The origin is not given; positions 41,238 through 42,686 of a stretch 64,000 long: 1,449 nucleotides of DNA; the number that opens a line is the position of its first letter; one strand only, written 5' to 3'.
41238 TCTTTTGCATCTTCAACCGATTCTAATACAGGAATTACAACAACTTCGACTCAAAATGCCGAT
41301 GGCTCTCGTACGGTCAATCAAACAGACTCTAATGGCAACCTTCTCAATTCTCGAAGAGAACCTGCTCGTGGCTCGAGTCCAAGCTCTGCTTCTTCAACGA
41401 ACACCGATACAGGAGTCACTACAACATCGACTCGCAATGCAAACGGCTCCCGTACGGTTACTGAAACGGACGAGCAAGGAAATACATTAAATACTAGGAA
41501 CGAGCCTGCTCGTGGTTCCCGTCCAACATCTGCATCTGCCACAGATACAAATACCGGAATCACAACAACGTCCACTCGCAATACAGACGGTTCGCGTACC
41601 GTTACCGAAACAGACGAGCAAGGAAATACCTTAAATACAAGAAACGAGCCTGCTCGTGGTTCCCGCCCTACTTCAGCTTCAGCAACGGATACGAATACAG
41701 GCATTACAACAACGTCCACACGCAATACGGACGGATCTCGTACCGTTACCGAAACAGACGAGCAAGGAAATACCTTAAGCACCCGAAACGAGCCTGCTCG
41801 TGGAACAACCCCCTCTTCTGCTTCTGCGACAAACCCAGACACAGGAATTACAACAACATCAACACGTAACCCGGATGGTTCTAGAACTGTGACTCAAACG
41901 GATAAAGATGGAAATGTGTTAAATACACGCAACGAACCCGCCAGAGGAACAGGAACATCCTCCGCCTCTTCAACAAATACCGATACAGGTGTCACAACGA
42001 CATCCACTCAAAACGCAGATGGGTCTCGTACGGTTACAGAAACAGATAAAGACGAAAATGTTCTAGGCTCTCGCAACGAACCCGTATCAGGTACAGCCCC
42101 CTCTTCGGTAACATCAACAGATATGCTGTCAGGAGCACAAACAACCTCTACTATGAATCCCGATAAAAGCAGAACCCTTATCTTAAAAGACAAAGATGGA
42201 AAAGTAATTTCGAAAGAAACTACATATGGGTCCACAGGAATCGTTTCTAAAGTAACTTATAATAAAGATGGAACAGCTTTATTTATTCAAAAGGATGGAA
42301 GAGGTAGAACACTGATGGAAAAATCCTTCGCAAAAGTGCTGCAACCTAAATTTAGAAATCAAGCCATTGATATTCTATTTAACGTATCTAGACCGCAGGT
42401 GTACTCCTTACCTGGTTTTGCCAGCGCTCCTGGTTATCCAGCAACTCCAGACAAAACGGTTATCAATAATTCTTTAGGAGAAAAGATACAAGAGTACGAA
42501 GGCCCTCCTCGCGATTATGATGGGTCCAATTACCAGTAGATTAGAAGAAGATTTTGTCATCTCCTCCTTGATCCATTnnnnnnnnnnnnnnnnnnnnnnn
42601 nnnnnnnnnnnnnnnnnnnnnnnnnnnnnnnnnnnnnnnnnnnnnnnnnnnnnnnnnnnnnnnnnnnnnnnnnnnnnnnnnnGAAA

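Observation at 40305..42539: Ser/Thr-rich secreted protein built from ~11 near-identical 144-bp tandem repeats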

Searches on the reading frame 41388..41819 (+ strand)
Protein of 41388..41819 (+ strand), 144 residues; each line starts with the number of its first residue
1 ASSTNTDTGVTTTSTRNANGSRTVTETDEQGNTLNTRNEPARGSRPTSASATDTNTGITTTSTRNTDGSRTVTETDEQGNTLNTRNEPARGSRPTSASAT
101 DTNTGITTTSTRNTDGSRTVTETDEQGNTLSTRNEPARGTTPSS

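Call 29: search_solved_structures(query=A1, max_evalue=10)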
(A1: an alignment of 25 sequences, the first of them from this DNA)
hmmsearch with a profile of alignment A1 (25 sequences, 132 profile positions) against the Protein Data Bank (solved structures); distinct sequences matched with E-value up to 10: 3.
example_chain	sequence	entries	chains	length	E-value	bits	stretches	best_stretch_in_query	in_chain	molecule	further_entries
8h3v_E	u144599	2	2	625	0.8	12.9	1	58-89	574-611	DNA-directed RNA polymerase subunit gamma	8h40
8dq2_A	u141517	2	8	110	0.98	12.6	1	54-94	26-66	EF-hand domain-containing protein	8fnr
6udg_A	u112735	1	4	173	1.6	11.9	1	67-92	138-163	Thiol peroxidase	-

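Call 30: predict_structure(alignment_id=A1)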
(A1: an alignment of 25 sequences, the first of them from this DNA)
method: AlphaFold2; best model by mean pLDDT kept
length: 144 residues; sequences in the alignment: 25
mean_pLDDT: 80.1   pTM: 0.37
mean pLDDT of the five models: 80.1, 79.4, 70.4, 68.5, 66.2
residues with pLDDT >= 90: 23; 70-90: 95; 50-70: 20; < 50: 6
segments of 3 or more residues with pLDDT < 50: 140-144
pLDDT, mean of each block of 10 residues (from residue 1): 90 87 91 87 66 88 76 85 74 66 84 78 86 75 44
secondary structure, 60 per line:
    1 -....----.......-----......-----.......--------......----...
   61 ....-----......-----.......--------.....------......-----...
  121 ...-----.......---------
elements in order: E2-5 E10-16 E22-27 E33-39 E48-53 E58-64 E70-75 E81-87 E96-100 E107-112 E118-123 E129-135

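Call 33: fold_search(model_id=the predicted structure, library=pdb)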
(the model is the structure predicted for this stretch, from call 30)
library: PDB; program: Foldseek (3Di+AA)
matches with E <= 10: 1540; with E <= 0.001: 5
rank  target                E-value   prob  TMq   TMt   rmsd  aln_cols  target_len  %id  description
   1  9g33_UH               2.5e-04  1.00  0.25  0.07  16.3       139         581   11  Stalled 90S - Utp23-Krr1-deltaC3 (released 2025-06-18)
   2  5mxe                  6.0e-04  1.00  0.26  0.12  17.3       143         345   13  Photorhabdus asymbiotica lectin (PHL) in free form (released 2017-08-09)
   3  2b4e                  7.4e-04  1.00  0.26  0.11  19.1       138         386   18  Crystal Structure of Murine Coronin-1: monoclinic form (released 2005-12-06)
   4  6flu_A                7.4e-04  1.00  0.26  0.12  17.1       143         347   13  Photorhabdus asymbiotica lectin (PHL) in complex with synthetic C-fucoside (released 2019-02-06)
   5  6fhx_A                8.2e-04  1.00  0.26  0.11  17.5       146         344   12  Photorhabdus asymbiotica lectin (PHL) in complex with synthetic C-fucoside (released 2019-01-30)
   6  9l35_B                1.1e-03  1.00  0.25  0.12  17.9       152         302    9  Crystal structure of C45G9.5 protein from Caenorhabditis elegans (released 2025-12-17)
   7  5mxg_A                1.1e-03  1.00  0.26  0.12  17.3       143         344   13  Photorhabdus asymbiotica lectin (PHL) in complex with blood group H trisaccharide (released 2017-08-09)
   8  5mxf                  1.2e-03  1.00  0.26  0.12  17.4       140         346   14  Photorhabdus asymbiotica lectin (PHL) in complex with alpha-methyl fucoside (released 2017-08-09)
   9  7nyq_B                1.2e-03  1.00  0.24  0.13  17.7       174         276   11  Crystal structure of the Mei-P26 NHL domain (released 2022-05-04)
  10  6rfz                  1.2e-03  1.00  0.26  0.12  17.5       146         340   13  Photorhabdus laumondii lectin PLL2 in complex with D-glucose (released 2020-07-01)
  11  7kyx                  1.9e-03  1.00  0.24  0.10  18.8       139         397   14  Crystal structure of human CORO6 (released 2021-01-27)
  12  8suc                  2.3e-03  1.00  0.25  0.13  16.5       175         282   12  NHL-2 NHL domain (released 2024-05-08)
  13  6rg2_A                2.6e-03  1.00  0.26  0.12  17.0       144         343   12  Photorhabdus laumondii lectin PLL2 in complex with 3-O-methyl-D-glucose (released 2020-07-01)
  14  6rgg_B                2.9e-03  1.00  0.26  0.12  17.5       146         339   13  Photorhabdus laumondii lectin PLL2 in complex with O-methylated PGL-1-derived disaccharide (released 2020-07-01)
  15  9qf2_F                2.9e-03  1.00  0.26  0.10  18.6       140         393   15  Cryo-EM structure of the fully Coronin-1B-decorated actin filament in the ADP state. (released 2025-10-08)
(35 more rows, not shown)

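Call 42: search_protein_representatives(alignment_id=A1)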
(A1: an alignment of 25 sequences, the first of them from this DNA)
Query: 25 sequences, 132 profile positions. Proteins with E-value up to 0.001 (for the whole library): 369; up to 1e-10: 149; up to 1e-30: 33. The best 150 are listed.
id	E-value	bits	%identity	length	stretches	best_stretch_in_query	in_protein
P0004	1.3e-84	297.0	-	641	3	1-122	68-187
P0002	1.1e-83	294.0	-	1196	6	2-130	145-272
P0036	8.8e-70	249.0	-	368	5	5-129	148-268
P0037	8.4e-65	232.9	-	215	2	38-131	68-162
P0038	2.4e-62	224.9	-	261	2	1-84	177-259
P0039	1.5e-61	222.4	-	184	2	1-85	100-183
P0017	1.0e-60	219.6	-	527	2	1-132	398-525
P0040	2.4e-60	218.5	-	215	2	2-85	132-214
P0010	8.3e-57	207.0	-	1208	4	41-129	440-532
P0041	1.1e-52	193.6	-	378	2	1-84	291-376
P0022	2.8e-52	192.3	-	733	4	3-127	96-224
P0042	2.3e-51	189.4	-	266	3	2-83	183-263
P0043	5.5e-50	184.9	-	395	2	1-85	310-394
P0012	2.0e-49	183.1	-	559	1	1-132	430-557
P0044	9.8e-49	180.9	-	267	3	1-125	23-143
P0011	6.3e-48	178.3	-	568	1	1-132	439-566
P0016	4.1e-46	172.4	-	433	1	1-132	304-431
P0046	3.9e-39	149.8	-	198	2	2-109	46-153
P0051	6.1e-37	142.7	-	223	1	2-82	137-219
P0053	6.6e-35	136.2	-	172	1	1-123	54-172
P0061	6.0e-29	116.9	-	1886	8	40-131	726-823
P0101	8.0e-18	80.9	-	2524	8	8-129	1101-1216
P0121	1.9e-14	69.9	-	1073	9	8-115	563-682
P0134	2.9e-13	66.1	-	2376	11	19-130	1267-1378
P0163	1.0e-10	57.9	-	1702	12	8-127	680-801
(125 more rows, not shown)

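Call 43: search_protein_families(library=pfam, proteins=[P0134, P0163, P0101, P0061, P0121], max_evalue=0.001)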
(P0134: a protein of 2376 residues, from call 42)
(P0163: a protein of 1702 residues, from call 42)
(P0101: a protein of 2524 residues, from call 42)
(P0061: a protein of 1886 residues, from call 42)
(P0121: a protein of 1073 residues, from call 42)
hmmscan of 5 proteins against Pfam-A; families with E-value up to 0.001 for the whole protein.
P0134 (2376 aa): 1 family
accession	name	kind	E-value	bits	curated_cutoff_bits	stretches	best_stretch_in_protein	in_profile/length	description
PF05593.20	RHS_repeat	-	2.1e-146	474.6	22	13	1535-1569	1-35/38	RHS Repeat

P0163 (1702 aa): 2 families
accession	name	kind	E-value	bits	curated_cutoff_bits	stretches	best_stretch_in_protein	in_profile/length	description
PF17164.10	DUF5122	-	7.1e-06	26.6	27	0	643-660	16-33/36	Domain of unknown function (DUF5122) beta-propeller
PF02813.19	Retro_M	-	0.00018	22.3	25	0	1501-1534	43-75/86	Retroviral M domain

P0101 (2524 aa): 0 families

P0061 (1886 aa): 2 families
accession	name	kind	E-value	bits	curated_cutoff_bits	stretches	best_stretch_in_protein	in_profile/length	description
PF00082.27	Peptidase_S8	-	3.3e-49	168.2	21.8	1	1497-1773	3-288/288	Subtilase family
PF07202.18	Tcp10_C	-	5.6e-06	26.3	36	1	1169-1189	10-30/35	T-complex protein 10 C-terminus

P0121 (1073 aa): 1 family
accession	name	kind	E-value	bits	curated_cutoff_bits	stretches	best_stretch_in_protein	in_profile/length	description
PF14977.11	FAM194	-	0.00021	21.1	27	0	895-948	71-122/202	FAM194 protein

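Call 53: list_cluster_members(proteins=[P0051, P0042, P0036, P0046, P0037, P0053, P0004, P0001, P0101, P0061])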
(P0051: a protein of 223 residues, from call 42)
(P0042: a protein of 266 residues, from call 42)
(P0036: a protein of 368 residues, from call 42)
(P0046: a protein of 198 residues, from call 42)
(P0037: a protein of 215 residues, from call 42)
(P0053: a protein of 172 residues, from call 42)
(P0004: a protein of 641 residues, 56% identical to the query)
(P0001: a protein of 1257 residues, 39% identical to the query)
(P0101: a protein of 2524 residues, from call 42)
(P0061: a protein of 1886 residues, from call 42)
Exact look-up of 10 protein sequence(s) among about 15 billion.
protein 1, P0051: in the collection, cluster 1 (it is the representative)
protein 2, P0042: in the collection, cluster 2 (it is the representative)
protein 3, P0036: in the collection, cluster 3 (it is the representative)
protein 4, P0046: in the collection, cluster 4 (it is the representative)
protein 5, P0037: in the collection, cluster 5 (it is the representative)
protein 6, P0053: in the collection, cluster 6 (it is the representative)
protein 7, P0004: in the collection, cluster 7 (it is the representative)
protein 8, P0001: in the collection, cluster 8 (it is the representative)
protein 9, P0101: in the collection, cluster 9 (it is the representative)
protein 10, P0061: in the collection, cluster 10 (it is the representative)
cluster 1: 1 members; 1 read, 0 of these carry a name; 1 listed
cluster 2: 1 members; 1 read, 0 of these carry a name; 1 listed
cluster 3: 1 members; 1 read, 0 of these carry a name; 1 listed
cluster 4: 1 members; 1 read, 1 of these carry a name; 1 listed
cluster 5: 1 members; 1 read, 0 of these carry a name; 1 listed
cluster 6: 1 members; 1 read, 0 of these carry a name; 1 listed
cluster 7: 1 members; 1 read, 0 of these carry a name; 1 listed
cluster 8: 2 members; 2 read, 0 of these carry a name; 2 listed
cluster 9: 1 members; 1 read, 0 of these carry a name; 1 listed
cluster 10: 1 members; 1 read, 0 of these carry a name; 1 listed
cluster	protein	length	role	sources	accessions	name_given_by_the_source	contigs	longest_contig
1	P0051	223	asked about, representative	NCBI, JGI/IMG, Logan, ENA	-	-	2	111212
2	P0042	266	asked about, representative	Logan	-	-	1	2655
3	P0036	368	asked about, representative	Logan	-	-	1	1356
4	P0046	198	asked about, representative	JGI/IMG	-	hypothetical protein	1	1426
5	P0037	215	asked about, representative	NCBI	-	-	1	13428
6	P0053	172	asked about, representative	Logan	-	-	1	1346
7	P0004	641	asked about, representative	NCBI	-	-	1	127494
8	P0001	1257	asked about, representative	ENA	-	-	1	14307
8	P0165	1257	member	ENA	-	-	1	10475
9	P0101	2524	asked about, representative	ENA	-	-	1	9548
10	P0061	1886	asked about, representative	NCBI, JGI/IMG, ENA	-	-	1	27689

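Call 54: find_encoding_contigs(protein=P0051, flank=8000, max_places=2)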
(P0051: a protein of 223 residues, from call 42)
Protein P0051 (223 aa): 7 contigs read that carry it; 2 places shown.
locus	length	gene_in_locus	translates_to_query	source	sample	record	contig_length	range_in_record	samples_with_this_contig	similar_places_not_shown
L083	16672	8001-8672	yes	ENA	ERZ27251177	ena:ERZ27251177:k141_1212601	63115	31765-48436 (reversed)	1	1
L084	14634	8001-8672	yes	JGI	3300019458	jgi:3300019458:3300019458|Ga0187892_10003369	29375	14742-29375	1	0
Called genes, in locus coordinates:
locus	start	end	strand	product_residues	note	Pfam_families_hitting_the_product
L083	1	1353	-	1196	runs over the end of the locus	PF02775:TPP_enzyme_C, PF01558:POR, PF20169:DUF6537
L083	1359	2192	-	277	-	PF01513:NAD_kinase, PF20143:NAD_kinase_C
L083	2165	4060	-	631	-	PF13292:DXP_synthase_N, PF00456:Transketolase_N (faint), PF02779:Transket_pyr, PF02780:Transketolase_C, PF17147:PFOR_II (weak)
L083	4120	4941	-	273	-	PF00348:polyprenyl_synt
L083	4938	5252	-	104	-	PF02609:Exonuc_VII_S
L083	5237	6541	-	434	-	PF13742:tRNA_anti_2, PF01336:tRNA_anti-codon, PF02601:Exonuc_VII_L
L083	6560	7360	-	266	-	PF00149:Metallophos, PF13277:YmdB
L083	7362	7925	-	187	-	PF01812:5-FTHF_cyc-lig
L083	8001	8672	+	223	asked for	-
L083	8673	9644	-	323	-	PF02089:Palm_thioest (weak), PF07819:PGAP1, PF00561:Abhydrolase_1 (weak), PF02450:LCAT (weak), PF12146:Hydrolase_4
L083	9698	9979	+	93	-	-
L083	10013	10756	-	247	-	PF08843:AbiEii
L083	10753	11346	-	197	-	-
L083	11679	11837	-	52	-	-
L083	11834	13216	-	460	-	PF01637:ATPase_2, PF13173:AAA_14 (weak), PF03008:DUF234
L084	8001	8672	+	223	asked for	-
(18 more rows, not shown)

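Call 55: find_encoding_contigs(protein=P0042, flank=5000, max_places=2)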
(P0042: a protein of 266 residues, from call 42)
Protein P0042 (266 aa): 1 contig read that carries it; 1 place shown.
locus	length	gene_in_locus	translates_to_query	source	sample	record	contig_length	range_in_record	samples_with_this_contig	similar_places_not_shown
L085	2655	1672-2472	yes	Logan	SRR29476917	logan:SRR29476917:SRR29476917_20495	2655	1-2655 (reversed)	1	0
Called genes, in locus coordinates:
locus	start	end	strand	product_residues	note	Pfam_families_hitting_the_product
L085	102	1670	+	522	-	PF00092:VWA, PF13519:VWA_2 (weak), PF07738:Sad1_UNC (faint)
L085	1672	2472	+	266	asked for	-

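Call 56: find_encoding_contigs(protein=P0036, flank=5000, max_places=2)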
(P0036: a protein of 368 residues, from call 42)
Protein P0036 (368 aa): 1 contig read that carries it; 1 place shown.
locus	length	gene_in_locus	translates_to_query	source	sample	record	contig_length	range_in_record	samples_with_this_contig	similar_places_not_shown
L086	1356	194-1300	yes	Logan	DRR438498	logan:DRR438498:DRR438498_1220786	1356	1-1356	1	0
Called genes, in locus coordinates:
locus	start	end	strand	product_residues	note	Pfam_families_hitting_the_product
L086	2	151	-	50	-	?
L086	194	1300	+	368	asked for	-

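Call 57: find_encoding_contigs(protein=P0037, flank=7000, max_places=2)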
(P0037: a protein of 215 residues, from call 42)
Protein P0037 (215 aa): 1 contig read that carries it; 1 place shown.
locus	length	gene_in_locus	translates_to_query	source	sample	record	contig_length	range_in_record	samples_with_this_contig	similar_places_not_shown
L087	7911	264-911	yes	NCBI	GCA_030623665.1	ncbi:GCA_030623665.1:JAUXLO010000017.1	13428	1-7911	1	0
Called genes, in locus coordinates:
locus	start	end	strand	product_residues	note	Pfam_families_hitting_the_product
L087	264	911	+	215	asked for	PF24084:DUF7369 (faint)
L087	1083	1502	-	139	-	-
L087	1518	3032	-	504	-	PF14522:Cytochrome_C7 (faint), PF14537:Cytochrom_c3_2 (faint), PF13447:Multi-haem_cyto, PF22142:Hao_C (faint)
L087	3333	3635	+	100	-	PF00076:RRM_1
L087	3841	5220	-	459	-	PF02233:PNTB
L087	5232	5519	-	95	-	PF12769:PNTB_4TM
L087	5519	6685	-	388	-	PF05222:AlaDh_PNT_N, PF01262:AlaDh_PNT_C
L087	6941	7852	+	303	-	-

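Call 81: search_protein_families(library=pfam, proteins=[P0037, P0053, P0051, P0036, P0042], max_evalue=1)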
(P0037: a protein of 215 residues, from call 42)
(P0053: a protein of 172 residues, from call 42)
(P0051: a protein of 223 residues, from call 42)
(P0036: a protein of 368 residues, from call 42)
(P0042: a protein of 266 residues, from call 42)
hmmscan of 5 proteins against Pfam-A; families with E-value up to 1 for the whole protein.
P0037 (215 aa): 4 families
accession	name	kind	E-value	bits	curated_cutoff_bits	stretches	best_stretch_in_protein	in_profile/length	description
PF24084.1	DUF7369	-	0.00023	21.2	27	0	193-208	12-27/61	Domain of unknown function (DUF7369)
PF08923.16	MAPKK1_Int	-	0.015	15.5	25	0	94-117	13-36/119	Mitogen-activated protein kinase kinase 1 interacting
PF12021.13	DUF3509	-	0.082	13.2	25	0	92-112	19-39/87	Protein of unknown function (DUF3509)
PF11931.14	SF3a60_Prp9_C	-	0.23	12.4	30.7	0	90-115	85-110/120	SF3a60/Prp9 C-terminal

P0053 (172 aa): 5 families
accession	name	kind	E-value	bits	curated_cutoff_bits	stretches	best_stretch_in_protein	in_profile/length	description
PF19079.5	CFSR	-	0.01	16.5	27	1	93-124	4-34/49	Collagen-flanked surface repeat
PF17189.10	Glyco_hydro_30C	-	0.018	15.6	22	0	144-164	8-28/65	Glycosyl hydrolase family 30 beta sandwich domain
PF12021.13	DUF3509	-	0.019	15.3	25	1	64-90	15-41/87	Protein of unknown function (DUF3509)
PF13860.13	FlgD_ig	-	0.042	14.3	27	1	57-97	7-47/79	FlgD Ig-like domain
PF11579.13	DUF3238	-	0.15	12.3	21.1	0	57-94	66-104/193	Protein of unknown function (DUF3238)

P0051 (223 aa): 3 families
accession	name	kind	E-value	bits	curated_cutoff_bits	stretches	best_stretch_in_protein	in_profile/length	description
PF19079.5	CFSR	-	0.0054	17.4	27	1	195-214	9-28/49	Collagen-flanked surface repeat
PF03929.21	PepSY_TM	-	0.024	14.9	28.8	1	25-101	21-110/295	PepSY-associated TM region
PF11260.13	Spidroin_MaSp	-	0.095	13.4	25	1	9-47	18-56/85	Major ampullate spidroin 1 and 2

P0036 (368 aa): 3 families
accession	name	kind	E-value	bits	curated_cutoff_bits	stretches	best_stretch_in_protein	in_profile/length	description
PF04956.18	TrbC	-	0.12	13.1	27.9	1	3-40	8-46/98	TrbC/VIRB2 pilin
PF13860.13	FlgD_ig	-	0.22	12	27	1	153-189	10-49/79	FlgD Ig-like domain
PF05593.20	RHS_repeat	-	0.47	11.4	22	0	215-246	2-31/38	RHS Repeat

P0042 (266 aa): 3 families
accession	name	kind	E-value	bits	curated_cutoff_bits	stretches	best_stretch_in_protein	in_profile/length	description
PF13860.13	FlgD_ig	-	0.00056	20.3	27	1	201-230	23-52/79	FlgD Ig-like domain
PF18877.6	SSSPR-51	-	0.081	13.2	27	0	209-225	7-23/48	SSSPR-51 domain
PF20164.4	GspA_SrpA_N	-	0.36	11.7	27.4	0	193-216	81-104/117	GspA/SrpA SigLec-like domain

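Call 83: search_protein_families(library=ncbifam, proteins=[P0053, P0051, P0037], max_evalue=1)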
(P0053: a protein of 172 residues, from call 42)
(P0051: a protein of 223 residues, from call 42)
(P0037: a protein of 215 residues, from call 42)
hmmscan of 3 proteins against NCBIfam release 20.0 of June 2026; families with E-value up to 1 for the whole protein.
P0053 (172 aa): 0 families

P0051 (223 aa): 2 families
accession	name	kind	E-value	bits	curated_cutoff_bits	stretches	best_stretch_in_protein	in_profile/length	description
NF053526.1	Myco_lipo_LppK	equivalog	0.034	14.1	125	1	9-72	5-63/167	lipoprotein LppK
TIGR04203.1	RPT_S_cricet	repeat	0.27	11.5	60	2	150-168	8-25/38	TIGR04203-type repeat-containing surface protein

P0037 (215 aa): 4 families
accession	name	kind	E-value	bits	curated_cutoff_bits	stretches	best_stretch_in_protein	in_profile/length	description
NF001610.0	PRK00400.1-1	equivalog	0.0039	17.3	104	0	87-114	17-44/93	phosphoribosyl-ATP diphosphatase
NF000681.0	PRK00034.3-1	equivalog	0.052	13.6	64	0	199-215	62-78/78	Asp-tRNA(Asn) amidotransferase subunit GatC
NF050032.1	Rv1733c_fam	subfamily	0.29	11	80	0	180-208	96-125/180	Rv1733c family protein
TIGR03289.1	frhB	equivalog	0.35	9.9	331.5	0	113-162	181-231/275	coenzyme F420 hydrogenase subunit beta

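Call 88: search_protein_families(library=pfam, proteins=[L085:102-1670:+], max_evalue=0.0001)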
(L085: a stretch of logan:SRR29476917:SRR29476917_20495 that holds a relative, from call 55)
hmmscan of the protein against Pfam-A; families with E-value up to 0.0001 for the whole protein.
L085:102-1670:+ (522 aa): 3 families
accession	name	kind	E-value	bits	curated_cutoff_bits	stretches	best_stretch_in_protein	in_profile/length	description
PF00092.34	VWA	-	4.4e-10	40.5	23.8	1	29-202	4-169/174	von Willebrand factor type A domain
PF13519.12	VWA_2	-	6.9e-08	33.5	27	1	29-143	3-107/107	von Willebrand factor type A domain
PF07738.19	Sad1_UNC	-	4.1e-07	30.5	22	1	448-520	59-131/132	Sad1 / UNC-like C-terminal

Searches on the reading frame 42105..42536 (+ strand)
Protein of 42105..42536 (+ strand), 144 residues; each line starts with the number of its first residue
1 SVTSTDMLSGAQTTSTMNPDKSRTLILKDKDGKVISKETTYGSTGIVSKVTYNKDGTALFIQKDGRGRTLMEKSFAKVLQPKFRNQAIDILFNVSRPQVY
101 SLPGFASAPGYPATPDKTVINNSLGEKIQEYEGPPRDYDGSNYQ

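Call 39: find_related_loci(query=window:42105-42536:+, collection=metagenome_contigs, flank=6000)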
Query window:42105-42536:+ (144 aa) in metagenome_contigs; peptide patterns used: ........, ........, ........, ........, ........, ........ (x = any residue, [..] = any of these).
600 stretches matched a pattern, but none encodes a relative of the query by tblastn (E <= 1e-3).
